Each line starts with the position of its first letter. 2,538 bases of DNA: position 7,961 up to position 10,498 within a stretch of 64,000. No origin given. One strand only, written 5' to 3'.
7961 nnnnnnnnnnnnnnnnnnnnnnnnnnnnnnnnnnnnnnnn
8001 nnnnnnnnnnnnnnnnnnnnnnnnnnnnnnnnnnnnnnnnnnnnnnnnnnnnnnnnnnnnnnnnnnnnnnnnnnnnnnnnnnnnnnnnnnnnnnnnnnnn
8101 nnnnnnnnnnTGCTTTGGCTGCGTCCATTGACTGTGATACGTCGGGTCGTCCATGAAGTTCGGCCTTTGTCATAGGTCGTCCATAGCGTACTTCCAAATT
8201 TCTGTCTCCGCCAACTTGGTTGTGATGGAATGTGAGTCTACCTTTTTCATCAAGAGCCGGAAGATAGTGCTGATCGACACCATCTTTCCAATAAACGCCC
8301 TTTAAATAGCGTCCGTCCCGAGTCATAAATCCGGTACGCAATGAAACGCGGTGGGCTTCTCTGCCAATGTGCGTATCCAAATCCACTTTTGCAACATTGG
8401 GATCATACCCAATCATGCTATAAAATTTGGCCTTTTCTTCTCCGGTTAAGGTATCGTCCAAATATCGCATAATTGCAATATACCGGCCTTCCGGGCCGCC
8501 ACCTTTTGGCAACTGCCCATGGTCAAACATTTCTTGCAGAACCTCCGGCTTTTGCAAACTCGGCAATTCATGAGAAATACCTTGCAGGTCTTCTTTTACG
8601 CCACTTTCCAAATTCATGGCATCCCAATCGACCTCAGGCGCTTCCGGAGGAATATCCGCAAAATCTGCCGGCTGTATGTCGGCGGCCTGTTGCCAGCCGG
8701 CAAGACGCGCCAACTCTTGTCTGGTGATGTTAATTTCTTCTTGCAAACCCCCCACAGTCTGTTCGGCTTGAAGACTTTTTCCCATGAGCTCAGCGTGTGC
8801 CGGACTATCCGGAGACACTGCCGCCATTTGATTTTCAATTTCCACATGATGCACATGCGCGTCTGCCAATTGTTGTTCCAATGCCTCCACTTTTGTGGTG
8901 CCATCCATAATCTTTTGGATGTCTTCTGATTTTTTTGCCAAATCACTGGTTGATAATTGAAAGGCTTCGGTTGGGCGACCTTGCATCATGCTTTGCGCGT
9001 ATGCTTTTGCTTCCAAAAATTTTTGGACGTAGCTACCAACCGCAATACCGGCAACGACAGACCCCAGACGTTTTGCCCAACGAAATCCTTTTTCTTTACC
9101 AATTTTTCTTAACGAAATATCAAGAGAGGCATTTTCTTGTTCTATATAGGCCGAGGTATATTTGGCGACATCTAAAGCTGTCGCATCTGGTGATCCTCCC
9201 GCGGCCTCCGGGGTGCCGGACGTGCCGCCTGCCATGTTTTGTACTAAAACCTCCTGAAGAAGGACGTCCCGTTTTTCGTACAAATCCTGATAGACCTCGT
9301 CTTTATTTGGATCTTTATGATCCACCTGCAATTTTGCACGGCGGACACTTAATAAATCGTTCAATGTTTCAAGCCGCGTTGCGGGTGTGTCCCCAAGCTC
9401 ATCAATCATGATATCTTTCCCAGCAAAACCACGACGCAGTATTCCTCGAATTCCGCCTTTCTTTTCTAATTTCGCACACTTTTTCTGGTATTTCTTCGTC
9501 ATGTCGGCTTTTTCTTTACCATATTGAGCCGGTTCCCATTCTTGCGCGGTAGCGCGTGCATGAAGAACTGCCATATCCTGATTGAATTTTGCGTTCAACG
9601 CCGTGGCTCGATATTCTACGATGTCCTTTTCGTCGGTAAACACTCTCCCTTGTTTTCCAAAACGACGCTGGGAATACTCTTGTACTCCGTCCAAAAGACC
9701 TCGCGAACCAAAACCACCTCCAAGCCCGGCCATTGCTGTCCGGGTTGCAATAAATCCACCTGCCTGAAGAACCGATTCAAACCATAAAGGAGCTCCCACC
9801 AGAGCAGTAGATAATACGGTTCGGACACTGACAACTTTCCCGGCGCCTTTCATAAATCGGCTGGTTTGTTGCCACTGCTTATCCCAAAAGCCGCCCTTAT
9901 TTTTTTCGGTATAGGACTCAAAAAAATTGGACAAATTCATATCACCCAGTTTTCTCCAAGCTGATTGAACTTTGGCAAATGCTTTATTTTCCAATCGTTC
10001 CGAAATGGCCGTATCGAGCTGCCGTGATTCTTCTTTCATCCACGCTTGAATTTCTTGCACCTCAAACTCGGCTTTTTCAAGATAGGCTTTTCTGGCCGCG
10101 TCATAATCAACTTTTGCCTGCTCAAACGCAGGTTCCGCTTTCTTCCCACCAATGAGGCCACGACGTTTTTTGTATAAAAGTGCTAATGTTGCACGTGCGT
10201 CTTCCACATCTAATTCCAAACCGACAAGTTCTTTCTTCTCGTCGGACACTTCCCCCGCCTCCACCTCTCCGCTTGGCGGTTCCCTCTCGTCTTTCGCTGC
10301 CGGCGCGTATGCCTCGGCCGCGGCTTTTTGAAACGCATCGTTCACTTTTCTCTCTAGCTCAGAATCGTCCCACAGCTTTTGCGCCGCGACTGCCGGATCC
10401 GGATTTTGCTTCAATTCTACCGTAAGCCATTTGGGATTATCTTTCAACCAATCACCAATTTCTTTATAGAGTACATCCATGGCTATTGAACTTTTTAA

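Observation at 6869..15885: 2598-aa giant protein gene translationally coupled to two small upstream ORFs and a Wzz-like gene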

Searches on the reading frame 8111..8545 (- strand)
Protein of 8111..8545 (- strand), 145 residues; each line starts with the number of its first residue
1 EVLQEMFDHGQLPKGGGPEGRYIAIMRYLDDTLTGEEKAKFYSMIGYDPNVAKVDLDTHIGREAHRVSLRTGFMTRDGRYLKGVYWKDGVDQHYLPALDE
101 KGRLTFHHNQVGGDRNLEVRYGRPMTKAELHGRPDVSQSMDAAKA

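Call 71: search_solved_structures(query=A6, max_evalue=10, show_alignments=2)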
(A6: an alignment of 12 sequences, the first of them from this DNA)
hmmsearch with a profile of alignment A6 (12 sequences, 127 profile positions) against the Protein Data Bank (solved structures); distinct sequences matched with E-value up to 10: 1.
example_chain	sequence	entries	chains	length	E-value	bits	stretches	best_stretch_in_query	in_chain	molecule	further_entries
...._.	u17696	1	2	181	1.4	12.7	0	56-107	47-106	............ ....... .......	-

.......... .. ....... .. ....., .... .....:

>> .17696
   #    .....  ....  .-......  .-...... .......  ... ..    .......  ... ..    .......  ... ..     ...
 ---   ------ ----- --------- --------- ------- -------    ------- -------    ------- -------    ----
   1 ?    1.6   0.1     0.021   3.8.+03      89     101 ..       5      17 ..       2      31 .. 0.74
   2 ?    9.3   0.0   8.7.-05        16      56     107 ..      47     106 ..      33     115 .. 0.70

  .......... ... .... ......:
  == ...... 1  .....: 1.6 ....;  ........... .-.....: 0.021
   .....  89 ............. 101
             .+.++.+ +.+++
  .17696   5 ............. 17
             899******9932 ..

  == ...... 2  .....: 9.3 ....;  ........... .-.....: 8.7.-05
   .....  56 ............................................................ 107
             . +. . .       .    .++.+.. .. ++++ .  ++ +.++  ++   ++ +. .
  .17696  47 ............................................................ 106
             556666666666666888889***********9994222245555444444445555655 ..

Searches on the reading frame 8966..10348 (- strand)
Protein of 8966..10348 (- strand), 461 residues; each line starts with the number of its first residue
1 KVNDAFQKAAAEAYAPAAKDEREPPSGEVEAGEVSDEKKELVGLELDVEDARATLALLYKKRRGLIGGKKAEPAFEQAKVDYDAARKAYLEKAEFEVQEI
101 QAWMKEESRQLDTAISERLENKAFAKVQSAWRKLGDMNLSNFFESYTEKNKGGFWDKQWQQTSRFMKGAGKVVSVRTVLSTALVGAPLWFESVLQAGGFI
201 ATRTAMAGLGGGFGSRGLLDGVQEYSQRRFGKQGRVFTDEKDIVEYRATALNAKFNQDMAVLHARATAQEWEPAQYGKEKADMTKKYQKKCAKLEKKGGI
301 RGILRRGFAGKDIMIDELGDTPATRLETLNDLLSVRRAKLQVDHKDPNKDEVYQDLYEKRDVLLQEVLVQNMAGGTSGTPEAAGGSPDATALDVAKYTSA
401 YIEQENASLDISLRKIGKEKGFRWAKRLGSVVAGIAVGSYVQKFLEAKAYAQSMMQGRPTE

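Call 40: find_homologous_proteins(query=A1, max_evalue=0.001)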
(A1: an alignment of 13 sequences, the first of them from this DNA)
Query A1 (13 sequences): 8000 candidates shared short words with the query, none scored E <= 0.001.

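Call 72: search_solved_structures(query=A1, max_evalue=10)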
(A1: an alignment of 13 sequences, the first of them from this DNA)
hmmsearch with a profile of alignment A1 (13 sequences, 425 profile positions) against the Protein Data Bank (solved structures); distinct sequences matched with E-value up to 10: 10.
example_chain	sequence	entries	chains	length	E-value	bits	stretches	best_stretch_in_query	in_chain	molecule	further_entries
9wxh_B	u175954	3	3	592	0.052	15.7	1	64-131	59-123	Cas10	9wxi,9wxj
3vjf_A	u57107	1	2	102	0.1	14.7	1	227-311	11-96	WA20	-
3cvf_A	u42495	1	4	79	0.4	12.8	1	20-68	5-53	Homer protein homolog 3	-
2gtv_X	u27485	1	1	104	0.44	12.6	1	8-102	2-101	chorismate mutase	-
8ebt_F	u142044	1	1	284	0.5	12.5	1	323-381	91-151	General transcription factor IIH subunit 3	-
28jm_F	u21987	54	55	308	0.57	12.3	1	323-381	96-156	General transcription factor IIH subunit 3 | General transcription factor IIH subunit 3, p34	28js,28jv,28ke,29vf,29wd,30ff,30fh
6cjd_A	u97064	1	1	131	0.77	11.8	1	319-389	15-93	Putative cytoplasmic protein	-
4mes_A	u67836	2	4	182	4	9.5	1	183-211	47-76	Thiamine transporter ThiT | thiamine binding protein ThiT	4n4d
3rlb_A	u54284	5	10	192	4.3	9.4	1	183-211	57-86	ThiT | Thiamine transporter ThiT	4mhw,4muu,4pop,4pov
6egc_A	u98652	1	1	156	7.4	8.6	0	267-315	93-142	SC_2L4HC2_23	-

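Call 75: predict_structure(alignment_id=A1)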
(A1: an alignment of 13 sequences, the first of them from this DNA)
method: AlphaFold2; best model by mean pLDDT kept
length: 461 residues; sequences in the alignment: 13
mean_pLDDT: 59.1   pTM: 0.40
mean pLDDT of the five models: 59.1, 57.4, 51.1, 50.8, 50.5
residues with pLDDT >= 90: 0; 70-90: 109; 50-70: 242; < 50: 110
segments of 3 or more residues with pLDDT < 50: 1-7, 14-34, 190-212, 303-310, 374-398, 457-461
pLDDT, mean of each block of 10 residues (from residue 1): 40 42 33 54 70 68 61 73 69 62 57 54 51 57 67 69 59 55 50 43 46 51 54 59 70 77 80 87 84 64 46 66 72 68 66 75 68 45 36 46 55 57 52 52 60 53 37
secondary structure, 60 per line:
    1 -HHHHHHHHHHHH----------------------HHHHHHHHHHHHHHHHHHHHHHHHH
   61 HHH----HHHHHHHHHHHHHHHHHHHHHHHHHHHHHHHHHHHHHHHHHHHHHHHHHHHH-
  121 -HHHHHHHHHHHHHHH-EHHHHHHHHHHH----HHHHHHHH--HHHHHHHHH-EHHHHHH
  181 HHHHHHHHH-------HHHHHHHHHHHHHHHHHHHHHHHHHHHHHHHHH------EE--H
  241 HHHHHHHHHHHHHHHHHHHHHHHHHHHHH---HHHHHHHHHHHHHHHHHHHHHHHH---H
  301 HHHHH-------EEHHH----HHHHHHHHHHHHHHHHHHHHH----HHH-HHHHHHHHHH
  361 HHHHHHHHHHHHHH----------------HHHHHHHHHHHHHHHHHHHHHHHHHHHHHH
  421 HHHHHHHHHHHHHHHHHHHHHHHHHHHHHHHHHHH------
elements in order: H2-13 H36-63 H68-119 H122-136 H139-149 H154-161 H164-172 H175-189 H197-229 H240-269 H273-296 H300-305 H322-342 H351-374 H391-455

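Call 94: fold_search(model_id=the predicted structure, library=pdb)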
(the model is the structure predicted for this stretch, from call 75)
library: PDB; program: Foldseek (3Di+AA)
matches with E <= 10: 174; with E <= 0.001: 0
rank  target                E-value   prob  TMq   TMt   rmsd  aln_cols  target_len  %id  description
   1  9mg8_B                8.3e-02  0.21  0.12  0.14  33.2       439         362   11  Crystal Structure of b-iTHR-110 (released 2025-12-17)
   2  9d01                  2.0e-01  0.25  0.14  0.18  32.9       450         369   14  Crystal Structure of a-iTHR-201 (released 2025-12-10)
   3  6h2x                  3.9e-01  0.09  0.10  0.12  53.7       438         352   12  MukB coiled-coil elbow from E. coli (released 2019-03-06)
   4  7zr1_D                4.9e-01  0.13  0.13  0.09  74.7       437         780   14  Chaetomium thermophilum Mre11-Rad50-Nbs1 complex bound to ATPyS (composite structure) (released 2023-01-11)
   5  6xns_A                5.6e-01  0.06  0.08  0.11  31.4       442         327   12  C3_crown-05 (released 2020-12-23)
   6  9l5s_I                5.9e-01  0.09  0.12  0.09  39.0       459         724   10  Cryo-EM structure of the thermophile spliceosome (state B*Q1) (released 2025-03-12)
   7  6xns_D                6.2e-01  0.08  0.10  0.13  31.9       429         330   11  C3_crown-05 (released 2020-12-23)
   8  6pam_A                6.5e-01  0.16  0.16  0.14  26.2       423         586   13  Structure of a bacterial Atm1-family ABC transporter with MgADP bound (released 2020-06-24)
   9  8j07_3                6.8e-01  0.14  0.14  0.13  32.1       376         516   13  96nm repeat of human respiratory doublet microtubule and associated axonemal complexes (released 2023-07-26)
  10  4mrn_B                7.8e-01  0.18  0.17  0.14  25.6       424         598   12  Structure of a bacterial Atm1-family ABC transporter (released 2014-03-19)
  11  6pam_C                9.0e-01  0.16  0.18  0.15  27.2       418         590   12  Structure of a bacterial Atm1-family ABC transporter with MgADP bound (released 2020-06-24)
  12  8j8k_A                1.0e+00  0.14  0.15  0.22  24.2       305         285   10  Membrane bound PRTase, C3 symmetry, acceptor bound (released 2024-02-07)
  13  6par_B                1.0e+00  0.06  0.11  0.10  26.4       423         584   13  Structure of a bacterial Atm1-family ABC exporter with MgAMPPNP bound (released 2020-06-24)
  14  6pam_E                1.1e+00  0.08  0.13  0.11  23.6       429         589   15  Structure of a bacterial Atm1-family ABC transporter with MgADP bound (released 2020-06-24)
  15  7mz7_A                1.3e+00  0.08  0.12  0.10  22.5       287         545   15  Cryo-EM structure of minimal TRPV1 with 4 partially bound RTX (released 2021-09-22)
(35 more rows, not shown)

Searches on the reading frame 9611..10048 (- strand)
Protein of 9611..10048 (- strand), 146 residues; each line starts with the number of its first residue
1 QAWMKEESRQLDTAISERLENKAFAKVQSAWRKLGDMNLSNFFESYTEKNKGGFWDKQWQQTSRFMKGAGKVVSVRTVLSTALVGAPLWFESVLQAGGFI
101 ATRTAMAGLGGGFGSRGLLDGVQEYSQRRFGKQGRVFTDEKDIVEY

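Call 57: find_related_loci(query=A5, collection=metagenome_contigs, flank=10000)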
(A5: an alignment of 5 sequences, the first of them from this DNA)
Query A5 (146 aa) in metagenome_contigs; peptide patterns used: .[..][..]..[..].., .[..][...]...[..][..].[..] (x = any residue, [..] = any of these).
230 stretches matched a pattern; 2 encode a relative of the query (tblastn E <= 1e-3); 2 distinct loci.
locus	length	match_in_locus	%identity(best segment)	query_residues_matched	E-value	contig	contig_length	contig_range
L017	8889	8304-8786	32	1-144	2e-17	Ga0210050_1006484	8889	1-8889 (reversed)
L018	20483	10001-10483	32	1-144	2e-17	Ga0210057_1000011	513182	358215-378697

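Call 101: search_protein_families(library=pfam, proteins=[L018:7487-7819:+], max_evalue=0.01)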
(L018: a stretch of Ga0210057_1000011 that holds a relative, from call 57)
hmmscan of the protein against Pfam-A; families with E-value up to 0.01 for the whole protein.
L018:7487-7819:+ (111 aa): 1 family
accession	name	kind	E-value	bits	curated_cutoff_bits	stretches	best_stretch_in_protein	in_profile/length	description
PF18908.5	DUF5663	-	6.7e-05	23.8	23.7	1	27-100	8-81/84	Protein of unknown function (DUF5663)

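Call 106: find_related_loci(query=A5, collection=viral_contigs, flank=8000)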
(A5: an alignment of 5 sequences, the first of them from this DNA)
Query A5 (146 aa) in viral_contigs; peptide patterns used: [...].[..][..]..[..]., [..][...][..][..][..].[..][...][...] (x = any residue, [..] = any of these).
138 stretches matched a pattern, but none encodes a relative of the query by tblastn (E <= 1e-3).
